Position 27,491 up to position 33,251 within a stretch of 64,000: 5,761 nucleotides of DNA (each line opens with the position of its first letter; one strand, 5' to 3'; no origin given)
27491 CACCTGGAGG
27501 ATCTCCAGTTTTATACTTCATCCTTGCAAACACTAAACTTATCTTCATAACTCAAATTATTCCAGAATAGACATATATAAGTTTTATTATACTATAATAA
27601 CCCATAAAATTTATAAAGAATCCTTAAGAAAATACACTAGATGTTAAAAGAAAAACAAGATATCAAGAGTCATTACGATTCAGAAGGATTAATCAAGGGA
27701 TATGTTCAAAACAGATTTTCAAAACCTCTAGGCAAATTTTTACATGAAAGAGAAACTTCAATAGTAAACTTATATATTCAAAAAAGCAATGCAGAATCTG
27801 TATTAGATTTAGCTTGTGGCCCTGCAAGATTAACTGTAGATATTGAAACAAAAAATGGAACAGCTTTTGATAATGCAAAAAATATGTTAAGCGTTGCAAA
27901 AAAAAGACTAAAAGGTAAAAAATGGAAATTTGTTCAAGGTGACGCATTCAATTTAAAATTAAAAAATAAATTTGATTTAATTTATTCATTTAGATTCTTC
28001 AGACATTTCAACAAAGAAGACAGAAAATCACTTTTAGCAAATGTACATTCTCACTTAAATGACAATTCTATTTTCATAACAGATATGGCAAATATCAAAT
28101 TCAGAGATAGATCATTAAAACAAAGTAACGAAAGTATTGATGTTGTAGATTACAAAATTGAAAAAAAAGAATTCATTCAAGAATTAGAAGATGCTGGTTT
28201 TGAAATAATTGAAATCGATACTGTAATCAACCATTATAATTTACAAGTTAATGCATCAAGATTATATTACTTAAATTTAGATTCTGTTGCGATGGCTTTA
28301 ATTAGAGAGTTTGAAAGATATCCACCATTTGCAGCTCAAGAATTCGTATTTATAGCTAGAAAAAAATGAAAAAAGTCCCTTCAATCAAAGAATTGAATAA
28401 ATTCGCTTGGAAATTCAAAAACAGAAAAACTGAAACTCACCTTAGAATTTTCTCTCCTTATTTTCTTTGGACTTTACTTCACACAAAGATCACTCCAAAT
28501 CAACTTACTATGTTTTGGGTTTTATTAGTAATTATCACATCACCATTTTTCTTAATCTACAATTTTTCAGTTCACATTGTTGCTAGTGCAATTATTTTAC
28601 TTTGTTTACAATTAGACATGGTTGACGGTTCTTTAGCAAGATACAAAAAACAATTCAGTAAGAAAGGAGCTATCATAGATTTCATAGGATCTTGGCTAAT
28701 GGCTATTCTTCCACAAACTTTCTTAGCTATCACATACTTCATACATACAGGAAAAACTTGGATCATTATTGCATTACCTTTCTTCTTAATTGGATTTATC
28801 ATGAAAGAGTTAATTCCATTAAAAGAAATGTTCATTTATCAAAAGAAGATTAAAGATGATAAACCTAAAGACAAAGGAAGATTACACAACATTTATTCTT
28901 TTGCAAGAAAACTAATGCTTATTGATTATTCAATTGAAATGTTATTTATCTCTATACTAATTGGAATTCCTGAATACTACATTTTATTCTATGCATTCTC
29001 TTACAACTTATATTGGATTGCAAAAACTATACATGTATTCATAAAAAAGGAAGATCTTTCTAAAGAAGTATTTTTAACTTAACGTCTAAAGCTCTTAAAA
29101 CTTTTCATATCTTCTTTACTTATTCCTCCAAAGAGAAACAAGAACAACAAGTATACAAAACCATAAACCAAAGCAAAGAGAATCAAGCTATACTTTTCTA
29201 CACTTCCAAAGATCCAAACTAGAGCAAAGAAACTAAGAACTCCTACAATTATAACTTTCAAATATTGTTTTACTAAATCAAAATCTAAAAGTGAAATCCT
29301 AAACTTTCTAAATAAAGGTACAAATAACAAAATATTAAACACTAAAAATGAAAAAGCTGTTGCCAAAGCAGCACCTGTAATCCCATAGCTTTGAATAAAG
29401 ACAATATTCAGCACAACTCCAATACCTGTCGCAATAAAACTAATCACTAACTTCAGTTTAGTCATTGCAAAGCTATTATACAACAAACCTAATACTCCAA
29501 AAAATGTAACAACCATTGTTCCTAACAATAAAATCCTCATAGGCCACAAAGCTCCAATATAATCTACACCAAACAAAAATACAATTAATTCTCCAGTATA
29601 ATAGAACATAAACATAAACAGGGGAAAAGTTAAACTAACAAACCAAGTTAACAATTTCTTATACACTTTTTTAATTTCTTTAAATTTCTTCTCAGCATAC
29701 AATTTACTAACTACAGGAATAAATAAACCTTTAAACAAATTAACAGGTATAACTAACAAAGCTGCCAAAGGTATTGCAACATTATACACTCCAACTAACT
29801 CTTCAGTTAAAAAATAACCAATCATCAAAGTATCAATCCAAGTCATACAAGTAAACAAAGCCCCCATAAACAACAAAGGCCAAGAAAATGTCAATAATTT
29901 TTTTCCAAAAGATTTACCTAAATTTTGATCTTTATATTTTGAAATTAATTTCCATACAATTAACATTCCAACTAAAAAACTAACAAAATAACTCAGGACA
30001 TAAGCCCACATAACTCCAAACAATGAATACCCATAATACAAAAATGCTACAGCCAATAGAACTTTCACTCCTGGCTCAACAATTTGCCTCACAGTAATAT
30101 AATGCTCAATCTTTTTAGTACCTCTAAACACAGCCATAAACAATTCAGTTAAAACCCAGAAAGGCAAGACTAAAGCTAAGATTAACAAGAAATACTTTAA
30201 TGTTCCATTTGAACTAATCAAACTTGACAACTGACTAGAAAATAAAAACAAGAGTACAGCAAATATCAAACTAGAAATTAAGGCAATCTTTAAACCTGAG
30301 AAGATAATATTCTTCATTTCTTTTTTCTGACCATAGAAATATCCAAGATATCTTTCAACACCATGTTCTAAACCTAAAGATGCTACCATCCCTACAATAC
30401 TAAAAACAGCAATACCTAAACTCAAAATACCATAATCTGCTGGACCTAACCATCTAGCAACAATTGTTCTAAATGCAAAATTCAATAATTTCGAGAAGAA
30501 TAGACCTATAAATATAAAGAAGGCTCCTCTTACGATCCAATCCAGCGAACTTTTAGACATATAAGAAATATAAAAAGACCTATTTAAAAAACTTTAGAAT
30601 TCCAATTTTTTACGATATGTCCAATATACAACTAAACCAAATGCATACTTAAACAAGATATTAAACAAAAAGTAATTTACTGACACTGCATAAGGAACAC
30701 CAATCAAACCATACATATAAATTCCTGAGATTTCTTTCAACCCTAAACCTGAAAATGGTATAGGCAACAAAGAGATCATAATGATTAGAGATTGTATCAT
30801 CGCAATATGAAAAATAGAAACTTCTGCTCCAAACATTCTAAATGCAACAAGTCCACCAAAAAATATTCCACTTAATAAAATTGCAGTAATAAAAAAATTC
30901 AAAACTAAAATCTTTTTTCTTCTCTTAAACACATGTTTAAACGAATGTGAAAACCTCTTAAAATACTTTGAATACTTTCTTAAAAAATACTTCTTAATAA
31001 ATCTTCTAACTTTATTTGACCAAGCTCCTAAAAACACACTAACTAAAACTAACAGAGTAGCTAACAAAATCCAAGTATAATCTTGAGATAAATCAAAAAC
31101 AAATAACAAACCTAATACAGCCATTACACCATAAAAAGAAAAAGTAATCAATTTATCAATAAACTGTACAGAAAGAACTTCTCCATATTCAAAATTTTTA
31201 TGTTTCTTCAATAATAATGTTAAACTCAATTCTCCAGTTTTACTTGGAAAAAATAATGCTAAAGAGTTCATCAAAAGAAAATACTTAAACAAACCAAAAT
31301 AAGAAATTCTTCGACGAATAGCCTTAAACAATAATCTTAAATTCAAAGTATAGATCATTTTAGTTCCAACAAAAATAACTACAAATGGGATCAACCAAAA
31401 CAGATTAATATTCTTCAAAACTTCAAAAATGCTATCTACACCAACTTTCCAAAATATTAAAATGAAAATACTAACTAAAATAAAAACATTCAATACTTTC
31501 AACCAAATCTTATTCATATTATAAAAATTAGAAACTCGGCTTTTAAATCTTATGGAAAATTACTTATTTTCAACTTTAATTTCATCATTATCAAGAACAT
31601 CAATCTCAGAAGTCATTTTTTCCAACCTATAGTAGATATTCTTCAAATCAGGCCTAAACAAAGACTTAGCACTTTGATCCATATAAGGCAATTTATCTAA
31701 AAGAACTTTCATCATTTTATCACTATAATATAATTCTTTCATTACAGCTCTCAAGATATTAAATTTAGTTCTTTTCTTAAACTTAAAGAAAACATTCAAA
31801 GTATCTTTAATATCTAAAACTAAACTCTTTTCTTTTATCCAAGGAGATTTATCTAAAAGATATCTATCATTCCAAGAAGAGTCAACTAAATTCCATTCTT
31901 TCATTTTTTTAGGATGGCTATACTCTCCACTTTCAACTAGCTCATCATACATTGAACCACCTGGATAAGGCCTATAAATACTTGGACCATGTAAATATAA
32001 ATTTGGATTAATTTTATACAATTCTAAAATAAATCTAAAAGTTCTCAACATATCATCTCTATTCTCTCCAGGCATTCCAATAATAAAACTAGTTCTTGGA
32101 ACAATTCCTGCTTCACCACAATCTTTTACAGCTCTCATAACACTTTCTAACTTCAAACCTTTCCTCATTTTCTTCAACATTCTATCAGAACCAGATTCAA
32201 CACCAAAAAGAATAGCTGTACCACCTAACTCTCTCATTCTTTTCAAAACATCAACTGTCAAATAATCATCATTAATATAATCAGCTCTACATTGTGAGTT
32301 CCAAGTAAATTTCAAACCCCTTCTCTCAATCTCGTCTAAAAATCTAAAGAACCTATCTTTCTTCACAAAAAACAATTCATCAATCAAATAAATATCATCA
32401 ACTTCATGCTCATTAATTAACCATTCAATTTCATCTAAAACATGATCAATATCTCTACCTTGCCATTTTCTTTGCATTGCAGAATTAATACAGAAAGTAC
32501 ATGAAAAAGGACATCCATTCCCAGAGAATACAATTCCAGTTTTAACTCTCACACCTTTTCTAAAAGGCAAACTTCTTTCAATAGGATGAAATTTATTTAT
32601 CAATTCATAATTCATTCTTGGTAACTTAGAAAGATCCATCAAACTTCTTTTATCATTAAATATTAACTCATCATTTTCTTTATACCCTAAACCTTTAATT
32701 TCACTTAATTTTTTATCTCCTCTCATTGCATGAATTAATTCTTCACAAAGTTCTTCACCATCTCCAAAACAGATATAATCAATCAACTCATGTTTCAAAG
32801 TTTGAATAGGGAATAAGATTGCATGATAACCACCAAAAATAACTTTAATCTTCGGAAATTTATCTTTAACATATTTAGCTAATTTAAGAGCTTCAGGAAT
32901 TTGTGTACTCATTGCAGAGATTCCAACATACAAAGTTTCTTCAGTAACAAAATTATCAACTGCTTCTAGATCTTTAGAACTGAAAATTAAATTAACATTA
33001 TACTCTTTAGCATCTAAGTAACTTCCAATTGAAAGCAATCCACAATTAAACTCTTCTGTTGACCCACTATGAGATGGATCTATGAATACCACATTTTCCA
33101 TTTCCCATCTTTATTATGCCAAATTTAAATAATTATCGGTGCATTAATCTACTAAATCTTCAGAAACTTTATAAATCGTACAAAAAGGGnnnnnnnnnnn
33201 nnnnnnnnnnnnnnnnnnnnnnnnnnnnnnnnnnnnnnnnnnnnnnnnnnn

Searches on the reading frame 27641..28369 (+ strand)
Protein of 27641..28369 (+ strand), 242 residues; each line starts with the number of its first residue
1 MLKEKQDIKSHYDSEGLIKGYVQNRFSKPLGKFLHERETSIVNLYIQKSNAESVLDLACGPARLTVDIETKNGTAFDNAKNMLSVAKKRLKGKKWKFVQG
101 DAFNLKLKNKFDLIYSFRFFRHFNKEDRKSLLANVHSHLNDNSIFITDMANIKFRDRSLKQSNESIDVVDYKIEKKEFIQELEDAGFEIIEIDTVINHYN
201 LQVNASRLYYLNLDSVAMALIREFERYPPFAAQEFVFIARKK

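Call 10: search_protein_families(library=pfam, proteins=[window:27641-28369:+], max_evalue=0.0001)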
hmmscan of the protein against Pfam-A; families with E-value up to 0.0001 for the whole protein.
window:27641-28369:+ (242 aa): 6 families
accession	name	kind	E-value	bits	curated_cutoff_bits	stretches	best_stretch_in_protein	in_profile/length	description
PF13649.12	Methyltransf_25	-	7.3e-16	59.1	27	1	54-141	1-95/97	Methyltransferase domain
PF13847.12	Methyltransf_31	-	1.2e-12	48.2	27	1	49-185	2-144/145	Methyltransferase domain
PF08241.18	Methyltransf_11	-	1.7e-12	48.2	21.2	1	55-146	1-94/95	Methyltransferase domain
PF08242.18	Methyltransf_12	-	4.7e-10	40.5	30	1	55-144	1-97/98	Methyltransferase domain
PF13489.12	Methyltransf_23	-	6.7e-07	29.6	27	1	49-191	21-163/164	Methyltransferase domain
PF01209.24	Ubie_methyltran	-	9.1e-05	22.4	20.1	0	45-114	42-120/233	ubiE/COQ5 methyltransferase family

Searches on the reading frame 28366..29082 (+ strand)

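Call 10: search_protein_families(library=pfam, proteins=[window:28366-29082:+], max_evalue=0.0001)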
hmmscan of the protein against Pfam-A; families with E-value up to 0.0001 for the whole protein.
window:28366-29082:+ (238 aa): 1 family
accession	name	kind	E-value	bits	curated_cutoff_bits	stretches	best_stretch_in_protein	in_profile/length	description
PF01066.26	CDP-OH_P_transf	-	9.9e-09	36.2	22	1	42-163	2-110/152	CDP-alcohol phosphatidyltransferase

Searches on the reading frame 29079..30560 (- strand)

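Call 10: search_protein_families(library=pfam, proteins=[window:29079-30560:-], max_evalue=0.0001)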
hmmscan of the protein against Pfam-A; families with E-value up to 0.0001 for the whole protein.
window:29079-30560:- (493 aa): 3 families
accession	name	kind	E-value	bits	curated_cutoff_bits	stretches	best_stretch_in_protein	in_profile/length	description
PF01943.22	Polysacc_synt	-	1.2e-24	87.6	28.2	1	9-287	1-273/274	Polysaccharide biosynthesis protein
PF13440.11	Polysacc_synt_3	-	2.8e-24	86.3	23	1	33-334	1-288/293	Polysaccharide biosynthesis protein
PF01554.23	MatE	-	1.7e-19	70.5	24.9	2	17-152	3-142/161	MatE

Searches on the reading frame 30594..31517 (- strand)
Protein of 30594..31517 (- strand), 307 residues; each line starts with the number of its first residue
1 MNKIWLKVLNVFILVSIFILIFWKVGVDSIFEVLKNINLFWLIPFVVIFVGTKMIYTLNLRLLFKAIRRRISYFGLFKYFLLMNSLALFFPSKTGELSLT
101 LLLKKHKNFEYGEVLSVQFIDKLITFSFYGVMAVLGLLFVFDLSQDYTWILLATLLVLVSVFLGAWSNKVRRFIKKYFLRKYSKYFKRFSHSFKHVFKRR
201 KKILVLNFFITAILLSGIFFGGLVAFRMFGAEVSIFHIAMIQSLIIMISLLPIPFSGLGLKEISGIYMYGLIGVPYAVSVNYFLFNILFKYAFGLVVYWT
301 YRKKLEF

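Call 10: search_protein_families(library=pfam, proteins=[window:30594-31517:-], max_evalue=0.0001)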
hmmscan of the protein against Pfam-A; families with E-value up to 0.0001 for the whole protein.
window:30594-31517:- (307 aa): 1 family
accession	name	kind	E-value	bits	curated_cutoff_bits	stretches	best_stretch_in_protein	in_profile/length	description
PF03706.18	LPG_synthase_TM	-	5.8e-29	101.9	33.4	1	8-296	2-300/302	Lysylphosphatidylglycerol synthase TM region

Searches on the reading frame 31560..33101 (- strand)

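Call 10: search_protein_families(library=pfam, proteins=[window:31560-33101:-], max_evalue=0.0001)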
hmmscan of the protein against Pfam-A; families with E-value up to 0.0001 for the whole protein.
window:31560-33101:- (513 aa): 2 families
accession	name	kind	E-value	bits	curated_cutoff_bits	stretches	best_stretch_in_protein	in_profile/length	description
PF04055.27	Radical_SAM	-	4.1e-25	89.3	29.5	1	193-358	3-166/166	Radical SAM superfamily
PF02310.24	B12-binding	-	3.7e-14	53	32.1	1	19-122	14-120/121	B12 binding domain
